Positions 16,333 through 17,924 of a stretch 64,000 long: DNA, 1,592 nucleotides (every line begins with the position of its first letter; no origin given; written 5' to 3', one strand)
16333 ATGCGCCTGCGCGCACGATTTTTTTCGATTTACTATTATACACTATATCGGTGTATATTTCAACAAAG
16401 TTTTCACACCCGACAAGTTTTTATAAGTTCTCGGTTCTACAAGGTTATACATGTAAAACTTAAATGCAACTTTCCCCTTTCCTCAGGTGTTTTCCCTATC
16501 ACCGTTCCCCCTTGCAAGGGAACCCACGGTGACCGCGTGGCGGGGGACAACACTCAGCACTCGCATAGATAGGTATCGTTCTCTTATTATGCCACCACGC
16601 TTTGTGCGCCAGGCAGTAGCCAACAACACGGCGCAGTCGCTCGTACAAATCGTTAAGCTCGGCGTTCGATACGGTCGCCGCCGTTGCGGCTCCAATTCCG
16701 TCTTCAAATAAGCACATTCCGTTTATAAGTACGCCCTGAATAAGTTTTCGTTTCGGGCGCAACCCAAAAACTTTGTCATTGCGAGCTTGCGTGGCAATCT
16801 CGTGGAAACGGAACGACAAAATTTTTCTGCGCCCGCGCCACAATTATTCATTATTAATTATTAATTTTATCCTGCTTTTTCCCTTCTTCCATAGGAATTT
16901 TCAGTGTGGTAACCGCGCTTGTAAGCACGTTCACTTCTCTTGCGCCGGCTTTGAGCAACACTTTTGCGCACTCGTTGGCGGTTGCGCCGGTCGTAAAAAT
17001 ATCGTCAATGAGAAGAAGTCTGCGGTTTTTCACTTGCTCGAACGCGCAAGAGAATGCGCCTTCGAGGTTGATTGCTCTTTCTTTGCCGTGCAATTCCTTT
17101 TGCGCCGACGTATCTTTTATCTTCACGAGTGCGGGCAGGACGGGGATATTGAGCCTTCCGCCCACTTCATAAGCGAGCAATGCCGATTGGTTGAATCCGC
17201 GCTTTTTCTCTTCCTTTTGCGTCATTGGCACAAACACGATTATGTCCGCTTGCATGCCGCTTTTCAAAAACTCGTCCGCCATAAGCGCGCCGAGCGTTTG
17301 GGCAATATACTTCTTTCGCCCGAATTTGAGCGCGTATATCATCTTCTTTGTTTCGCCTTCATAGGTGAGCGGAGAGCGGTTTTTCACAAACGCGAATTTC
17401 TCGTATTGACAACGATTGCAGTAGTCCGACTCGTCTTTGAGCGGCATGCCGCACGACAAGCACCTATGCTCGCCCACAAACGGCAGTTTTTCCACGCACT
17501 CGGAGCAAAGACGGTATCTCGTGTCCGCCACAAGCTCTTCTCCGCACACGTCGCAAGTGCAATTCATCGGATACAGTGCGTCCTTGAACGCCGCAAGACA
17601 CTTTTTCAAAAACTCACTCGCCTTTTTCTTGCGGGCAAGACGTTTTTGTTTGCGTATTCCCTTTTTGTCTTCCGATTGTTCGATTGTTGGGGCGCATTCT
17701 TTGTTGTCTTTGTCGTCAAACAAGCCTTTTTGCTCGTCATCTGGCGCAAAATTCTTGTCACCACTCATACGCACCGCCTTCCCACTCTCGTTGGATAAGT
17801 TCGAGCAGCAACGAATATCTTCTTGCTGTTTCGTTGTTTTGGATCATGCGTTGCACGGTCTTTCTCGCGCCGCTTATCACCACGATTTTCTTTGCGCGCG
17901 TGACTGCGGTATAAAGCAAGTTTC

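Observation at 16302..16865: Conserved structured non-coding element fills the comFC-secA gap, where Firmicutes usually carry hpf/raiA (raiA-motif-like?)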

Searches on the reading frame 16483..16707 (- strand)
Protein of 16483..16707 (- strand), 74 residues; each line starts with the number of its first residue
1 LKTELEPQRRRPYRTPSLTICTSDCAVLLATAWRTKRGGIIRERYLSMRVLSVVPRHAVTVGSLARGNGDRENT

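Call 63: search_protein_families(library=pfam, proteins=[window:16483-16707:-], max_evalue=1)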
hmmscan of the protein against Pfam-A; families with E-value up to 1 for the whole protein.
window:16483-16707:- (74 aa): 0 families

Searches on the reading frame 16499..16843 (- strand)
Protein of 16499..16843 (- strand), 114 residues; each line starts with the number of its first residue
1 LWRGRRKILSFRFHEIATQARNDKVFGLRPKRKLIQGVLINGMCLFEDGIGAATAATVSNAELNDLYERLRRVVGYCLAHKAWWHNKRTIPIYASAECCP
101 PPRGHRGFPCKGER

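Call 63: search_protein_families(library=pfam, proteins=[window:16499-16843:-], max_evalue=1)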
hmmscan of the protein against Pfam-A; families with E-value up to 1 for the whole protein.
window:16499-16843:- (114 aa): 1 family
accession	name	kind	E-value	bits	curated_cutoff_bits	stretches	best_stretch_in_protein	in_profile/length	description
PF14080.11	DUF4261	-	0.33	11.5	27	1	59-90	18-49/77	Domain of unknown function (DUF4261)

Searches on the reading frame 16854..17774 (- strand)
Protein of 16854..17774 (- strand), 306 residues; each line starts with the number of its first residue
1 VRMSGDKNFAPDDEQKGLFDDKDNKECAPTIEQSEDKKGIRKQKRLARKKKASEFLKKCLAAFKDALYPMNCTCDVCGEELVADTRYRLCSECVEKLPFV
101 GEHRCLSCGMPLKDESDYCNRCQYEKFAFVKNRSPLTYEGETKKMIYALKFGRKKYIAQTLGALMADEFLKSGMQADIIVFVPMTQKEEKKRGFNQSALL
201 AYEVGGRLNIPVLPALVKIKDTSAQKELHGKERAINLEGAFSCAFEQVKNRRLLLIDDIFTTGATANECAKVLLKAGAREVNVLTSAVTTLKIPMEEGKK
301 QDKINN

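Call 36: find_encoding_contigs(protein=window:16854-17774:-, flank=3000, max_places=6)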
Protein window:16854-17774:- (306 aa): no gene with exactly this product is on record in the collection.

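Call 37: find_homologous_proteins(query=window:16857-17774:-, max_evalue=1e-20)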
Query window:16857-17774:- (306 aa): 1439 proteins with E <= 1e-20 among 2809 candidates; the best 120 are listed.
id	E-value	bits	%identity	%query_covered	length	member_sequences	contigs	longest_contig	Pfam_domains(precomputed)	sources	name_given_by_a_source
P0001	1.2e-199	679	100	99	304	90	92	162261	PF18912.7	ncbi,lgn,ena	-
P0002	6.6e-196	667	98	99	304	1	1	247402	PF18912.7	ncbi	-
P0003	1.0e-191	653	98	97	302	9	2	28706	PF18912.7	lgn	-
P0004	5.5e-190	648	97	97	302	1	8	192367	PF18912.7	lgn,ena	-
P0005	8.3e-188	641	97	96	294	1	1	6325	PF18912.7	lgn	-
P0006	1.3e-161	555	87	97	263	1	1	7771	PF18912.7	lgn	-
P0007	2.7e-155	534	87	88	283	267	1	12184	PF18912.7,PF12773.14,PF00156.34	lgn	-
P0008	8.6e-144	496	99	73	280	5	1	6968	PF18912.7,PF12773.14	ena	-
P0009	7.8e-136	470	78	89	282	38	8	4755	PF18912.7,PF00156.34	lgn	-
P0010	8.5e-135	467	78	89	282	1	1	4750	PF18912.7,PF00156.34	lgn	-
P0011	2.3e-134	465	77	89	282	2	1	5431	PF18912.7,PF00156.34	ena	-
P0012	2.5e-130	452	76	88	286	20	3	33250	PF18912.7,PF00156.34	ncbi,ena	-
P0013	2.8e-130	452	74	88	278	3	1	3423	PF18912.7,PF00156.34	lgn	-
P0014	2.9e-130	452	74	90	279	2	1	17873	PF18912.7,PF00156.34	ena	-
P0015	1.1e-129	450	79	84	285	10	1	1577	PF18912.7,PF00156.34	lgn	-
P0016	2.7e-129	448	75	88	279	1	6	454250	PF18912.7,PF00156.34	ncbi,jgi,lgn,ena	-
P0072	4.6e-119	415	72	83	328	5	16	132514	PF18912.7,PF00156.34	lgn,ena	-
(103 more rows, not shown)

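Call 38: find_encoding_contigs(protein=P0001, flank=4000, max_places=2)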
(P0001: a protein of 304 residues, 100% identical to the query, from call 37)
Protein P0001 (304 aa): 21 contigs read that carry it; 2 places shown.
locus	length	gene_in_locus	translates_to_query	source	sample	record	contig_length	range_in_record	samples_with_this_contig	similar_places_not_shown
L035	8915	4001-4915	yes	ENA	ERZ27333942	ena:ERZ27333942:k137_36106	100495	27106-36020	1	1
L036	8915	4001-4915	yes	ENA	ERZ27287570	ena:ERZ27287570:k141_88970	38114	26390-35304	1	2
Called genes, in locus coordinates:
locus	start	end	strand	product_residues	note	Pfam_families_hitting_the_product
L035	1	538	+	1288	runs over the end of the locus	PF04997:RNA_pol_Rpb1_1, PF00623:RNA_pol_Rpb1_2, PF04983:RNA_pol_Rpb1_3, PF05000:RNA_pol_Rpb1_4, PF04998:RNA_pol_Rpb1_5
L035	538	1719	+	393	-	PF00438:S-AdoMet_synt_N, PF02772:S-AdoMet_synt_M, PF02773:S-AdoMet_synt_C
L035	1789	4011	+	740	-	PF23139:OB_YrrC, PF14490:HHH_RecD2, PF13086:AAA_11 (weak), PF13604:AAA_30, PF01443:Viral_helicase1 (weak), PF13245:AAA_19, PF18335:SH3_13, PF13538:UvrD_C_2, +3 more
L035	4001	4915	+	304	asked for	PF18912:DZR_2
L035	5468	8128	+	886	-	PF07517:SecA_DEAD, PF00270:DEAD, PF01043:SecA_PP_bind, PF21090:P-loop_SecA, PF07516:SecA_SW, PF02810:SEC-C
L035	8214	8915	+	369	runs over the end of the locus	PF03462:PCRF, PF00472:RF-1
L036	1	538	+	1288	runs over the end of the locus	PF04997:RNA_pol_Rpb1_1, PF00623:RNA_pol_Rpb1_2, PF04983:RNA_pol_Rpb1_3, PF05000:RNA_pol_Rpb1_4, PF04998:RNA_pol_Rpb1_5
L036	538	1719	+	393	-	PF00438:S-AdoMet_synt_N, PF02772:S-AdoMet_synt_M, PF02773:S-AdoMet_synt_C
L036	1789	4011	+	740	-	PF23139:OB_YrrC, PF14490:HHH_RecD2, PF13086:AAA_11 (weak), PF13604:AAA_30, PF01443:Viral_helicase1 (weak), PF13245:AAA_19, PF18335:SH3_13, PF13538:UvrD_C_2, +3 more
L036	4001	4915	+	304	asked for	PF18912:DZR_2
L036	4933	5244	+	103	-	-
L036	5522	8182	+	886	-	PF07517:SecA_DEAD, PF00270:DEAD, PF01043:SecA_PP_bind, PF21090:P-loop_SecA, PF07516:SecA_SW, PF02810:SEC-C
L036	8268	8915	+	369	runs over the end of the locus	PF03462:PCRF, PF00472:RF-1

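Call 39: find_encoding_contigs(protein=P0007, flank=4000, max_places=1)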
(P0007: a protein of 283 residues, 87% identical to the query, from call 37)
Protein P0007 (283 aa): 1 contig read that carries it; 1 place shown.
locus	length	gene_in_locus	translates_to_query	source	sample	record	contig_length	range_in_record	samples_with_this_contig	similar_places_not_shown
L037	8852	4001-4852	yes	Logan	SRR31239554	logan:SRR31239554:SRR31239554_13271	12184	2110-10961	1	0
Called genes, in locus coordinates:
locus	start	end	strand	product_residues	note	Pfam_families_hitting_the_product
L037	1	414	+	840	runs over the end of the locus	?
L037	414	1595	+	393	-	PF00438:S-AdoMet_synt_N, PF02772:S-AdoMet_synt_M, PF02773:S-AdoMet_synt_C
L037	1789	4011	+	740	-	PF23139:OB_YrrC, PF14490:HHH_RecD2, PF13604:AAA_30, PF01443:Viral_helicase1 (weak), PF09848:SLFN-g3_helicase (weak), PF13245:AAA_19, PF18335:SH3_13, PF13538:UvrD_C_2, +2 more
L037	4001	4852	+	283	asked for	PF12773:DZR (faint), PF18912:DZR_2, PF00156:Pribosyltran (weak)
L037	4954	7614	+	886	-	PF07517:SecA_DEAD, PF00270:DEAD (weak), PF01043:SecA_PP_bind, PF21090:P-loop_SecA, PF07516:SecA_SW, PF02810:SEC-C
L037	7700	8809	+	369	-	PF03462:PCRF, PF00472:RF-1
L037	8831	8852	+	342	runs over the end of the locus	PF00814:TsaD, PF02543:Carbam_trans_N (faint), PF22521:HypF_C_2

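Call 40: find_encoding_contigs(protein=P0016, flank=4000, max_places=1)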
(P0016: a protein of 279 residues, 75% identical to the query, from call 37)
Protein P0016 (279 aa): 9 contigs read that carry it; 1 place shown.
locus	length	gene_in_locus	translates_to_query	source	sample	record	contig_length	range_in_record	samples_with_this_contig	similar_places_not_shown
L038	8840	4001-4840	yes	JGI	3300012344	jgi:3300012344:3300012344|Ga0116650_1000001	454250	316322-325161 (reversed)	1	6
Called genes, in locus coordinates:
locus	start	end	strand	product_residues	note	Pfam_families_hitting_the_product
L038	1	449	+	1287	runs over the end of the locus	PF04997:RNA_pol_Rpb1_1, PF00623:RNA_pol_Rpb1_2, PF04983:RNA_pol_Rpb1_3, PF05000:RNA_pol_Rpb1_4, PF04998:RNA_pol_Rpb1_5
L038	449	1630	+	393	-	PF00438:S-AdoMet_synt_N, PF02772:S-AdoMet_synt_M, PF02773:S-AdoMet_synt_C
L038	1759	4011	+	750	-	PF23139:OB_YrrC, PF14490:HHH_RecD2, PF01443:Viral_helicase1 (weak), PF05970:PIF1 (weak), PF13245:AAA_19, PF13604:AAA_30, PF18335:SH3_13, PF13538:UvrD_C_2, +3 more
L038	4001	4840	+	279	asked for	PF18912:DZR_2, PF00156:Pribosyltran (weak)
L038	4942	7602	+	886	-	PF07517:SecA_DEAD, PF00270:DEAD (weak), PF01043:SecA_PP_bind, PF21090:P-loop_SecA, PF07516:SecA_SW, PF02810:SEC-C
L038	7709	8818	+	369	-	PF03462:PCRF, PF00472:RF-1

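Call 41: find_encoding_contigs(protein=P0072, flank=4000, max_places=1)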
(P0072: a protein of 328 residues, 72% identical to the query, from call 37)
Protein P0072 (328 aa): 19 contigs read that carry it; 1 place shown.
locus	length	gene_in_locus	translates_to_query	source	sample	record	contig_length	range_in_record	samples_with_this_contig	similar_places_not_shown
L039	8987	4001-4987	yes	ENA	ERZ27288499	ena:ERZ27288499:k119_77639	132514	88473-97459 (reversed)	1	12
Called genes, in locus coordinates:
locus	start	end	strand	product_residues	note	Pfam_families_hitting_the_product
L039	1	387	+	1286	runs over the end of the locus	PF04997:RNA_pol_Rpb1_1, PF00623:RNA_pol_Rpb1_2, PF04983:RNA_pol_Rpb1_3, PF05000:RNA_pol_Rpb1_4, PF04998:RNA_pol_Rpb1_5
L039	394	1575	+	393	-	PF00438:S-AdoMet_synt_N, PF02772:S-AdoMet_synt_M, PF02773:S-AdoMet_synt_C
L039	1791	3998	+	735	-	PF23139:OB_YrrC, PF14490:HHH_RecD2, PF13086:AAA_11 (weak), PF13604:AAA_30, PF01443:Viral_helicase1 (weak), PF13245:AAA_19, PF18335:SH3_13, PF13538:UvrD_C_2, +2 more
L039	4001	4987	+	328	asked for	PF18912:DZR_2, PF00156:Pribosyltran (faint)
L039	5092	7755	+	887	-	PF07517:SecA_DEAD, PF00270:DEAD, PF01043:SecA_PP_bind, PF21090:P-loop_SecA, PF07516:SecA_SW, PF02810:SEC-C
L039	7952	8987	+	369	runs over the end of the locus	PF03462:PCRF, PF00472:RF-1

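Call 44: find_encoding_contigs(protein=P0004, flank=4000, max_places=2)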
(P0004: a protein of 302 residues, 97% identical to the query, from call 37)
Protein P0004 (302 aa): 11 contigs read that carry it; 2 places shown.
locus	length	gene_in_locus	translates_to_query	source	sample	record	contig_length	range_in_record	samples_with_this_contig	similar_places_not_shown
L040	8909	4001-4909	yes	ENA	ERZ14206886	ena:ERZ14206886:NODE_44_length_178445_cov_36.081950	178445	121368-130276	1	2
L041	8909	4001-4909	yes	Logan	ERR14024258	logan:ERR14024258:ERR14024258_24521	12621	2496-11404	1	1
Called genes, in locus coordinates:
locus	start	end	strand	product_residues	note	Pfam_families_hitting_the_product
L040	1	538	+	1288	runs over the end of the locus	PF04997:RNA_pol_Rpb1_1, PF00623:RNA_pol_Rpb1_2, PF04983:RNA_pol_Rpb1_3, PF05000:RNA_pol_Rpb1_4, PF04998:RNA_pol_Rpb1_5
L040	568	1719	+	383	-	PF00438:S-AdoMet_synt_N, PF02772:S-AdoMet_synt_M, PF02773:S-AdoMet_synt_C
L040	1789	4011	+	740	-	PF23139:OB_YrrC, PF14490:HHH_RecD2, PF13086:AAA_11 (weak), PF13604:AAA_30, PF01443:Viral_helicase1 (weak), PF13245:AAA_19, PF18335:SH3_13, PF13538:UvrD_C_2, +2 more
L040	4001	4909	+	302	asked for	PF18912:DZR_2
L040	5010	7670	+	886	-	PF07517:SecA_DEAD, PF00270:DEAD, PF01043:SecA_PP_bind, PF21090:P-loop_SecA, PF07516:SecA_SW, PF02810:SEC-C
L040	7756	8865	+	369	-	PF03462:PCRF, PF00472:RF-1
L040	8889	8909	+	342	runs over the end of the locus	PF00814:TsaD, PF02543:Carbam_trans_N (faint), PF22521:HypF_C_2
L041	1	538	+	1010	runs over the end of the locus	?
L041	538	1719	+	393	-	PF00438:S-AdoMet_synt_N, PF02772:S-AdoMet_synt_M, PF02773:S-AdoMet_synt_C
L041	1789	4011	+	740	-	PF23139:OB_YrrC, PF14490:HHH_RecD2, PF13086:AAA_11 (weak), PF13604:AAA_30, PF01443:Viral_helicase1 (weak), PF13245:AAA_19, PF18335:SH3_13, PF13538:UvrD_C_2, +2 more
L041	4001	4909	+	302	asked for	PF18912:DZR_2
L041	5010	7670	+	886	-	PF07517:SecA_DEAD, PF00270:DEAD, PF01043:SecA_PP_bind, PF21090:P-loop_SecA, PF07516:SecA_SW, PF02810:SEC-C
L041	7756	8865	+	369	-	PF03462:PCRF, PF00472:RF-1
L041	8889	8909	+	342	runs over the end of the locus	PF00814:TsaD, PF02543:Carbam_trans_N (faint), PF22521:HypF_C_2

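Call 45: find_encoding_contigs(protein=P0003, flank=4000, max_places=2)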
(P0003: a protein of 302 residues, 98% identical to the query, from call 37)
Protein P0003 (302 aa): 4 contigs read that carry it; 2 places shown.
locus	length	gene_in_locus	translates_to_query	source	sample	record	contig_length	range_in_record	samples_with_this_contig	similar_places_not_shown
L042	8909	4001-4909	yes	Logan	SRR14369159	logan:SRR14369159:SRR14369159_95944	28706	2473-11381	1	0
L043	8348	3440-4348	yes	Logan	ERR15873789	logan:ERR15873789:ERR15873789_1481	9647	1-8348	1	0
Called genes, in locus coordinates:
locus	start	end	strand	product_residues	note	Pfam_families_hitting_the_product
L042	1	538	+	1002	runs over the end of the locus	?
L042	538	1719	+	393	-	PF00438:S-AdoMet_synt_N, PF02772:S-AdoMet_synt_M, PF02773:S-AdoMet_synt_C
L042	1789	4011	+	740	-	PF23139:OB_YrrC, PF14490:HHH_RecD2, PF13086:AAA_11 (weak), PF13604:AAA_30, PF01443:Viral_helicase1 (weak), PF13245:AAA_19, PF18335:SH3_13, PF13538:UvrD_C_2, +3 more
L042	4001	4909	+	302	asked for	PF18912:DZR_2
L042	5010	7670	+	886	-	PF07517:SecA_DEAD, PF00270:DEAD, PF01043:SecA_PP_bind, PF21090:P-loop_SecA, PF07516:SecA_SW, PF02810:SEC-C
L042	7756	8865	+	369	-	PF03462:PCRF, PF00472:RF-1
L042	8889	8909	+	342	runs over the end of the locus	PF00814:TsaD, PF02543:Carbam_trans_N (faint), PF22521:HypF_C_2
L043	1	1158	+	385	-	?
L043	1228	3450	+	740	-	PF23139:OB_YrrC, PF14490:HHH_RecD2, PF13086:AAA_11 (weak), PF13604:AAA_30, PF01443:Viral_helicase1 (weak), PF13245:AAA_19, PF18335:SH3_13, PF13538:UvrD_C_2, +3 more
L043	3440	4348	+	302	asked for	PF18912:DZR_2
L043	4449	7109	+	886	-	PF07517:SecA_DEAD, PF00270:DEAD, PF01043:SecA_PP_bind, PF21090:P-loop_SecA, PF07516:SecA_SW, PF02810:SEC-C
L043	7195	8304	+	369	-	PF03462:PCRF, PF00472:RF-1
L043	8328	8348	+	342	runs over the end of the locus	PF00814:TsaD, PF02543:Carbam_trans_N (faint), PF22521:HypF_C_2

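Call 64: list_cluster_members(proteins=[P0001])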
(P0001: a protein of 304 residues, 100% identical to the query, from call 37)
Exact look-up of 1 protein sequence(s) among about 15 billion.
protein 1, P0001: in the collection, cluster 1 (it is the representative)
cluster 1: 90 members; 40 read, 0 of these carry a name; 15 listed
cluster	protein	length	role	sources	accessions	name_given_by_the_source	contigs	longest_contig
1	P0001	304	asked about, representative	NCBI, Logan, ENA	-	-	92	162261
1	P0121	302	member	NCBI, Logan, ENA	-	-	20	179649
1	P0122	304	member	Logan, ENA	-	-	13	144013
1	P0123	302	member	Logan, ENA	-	-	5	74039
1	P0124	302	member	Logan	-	-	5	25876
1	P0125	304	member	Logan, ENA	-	-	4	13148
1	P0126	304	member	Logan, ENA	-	-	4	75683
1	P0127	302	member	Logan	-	-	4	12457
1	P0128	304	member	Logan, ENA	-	-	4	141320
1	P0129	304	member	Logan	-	-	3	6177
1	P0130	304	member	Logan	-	-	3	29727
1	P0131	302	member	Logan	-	-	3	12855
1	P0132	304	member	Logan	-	-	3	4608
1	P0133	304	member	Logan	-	-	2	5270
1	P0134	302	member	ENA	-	-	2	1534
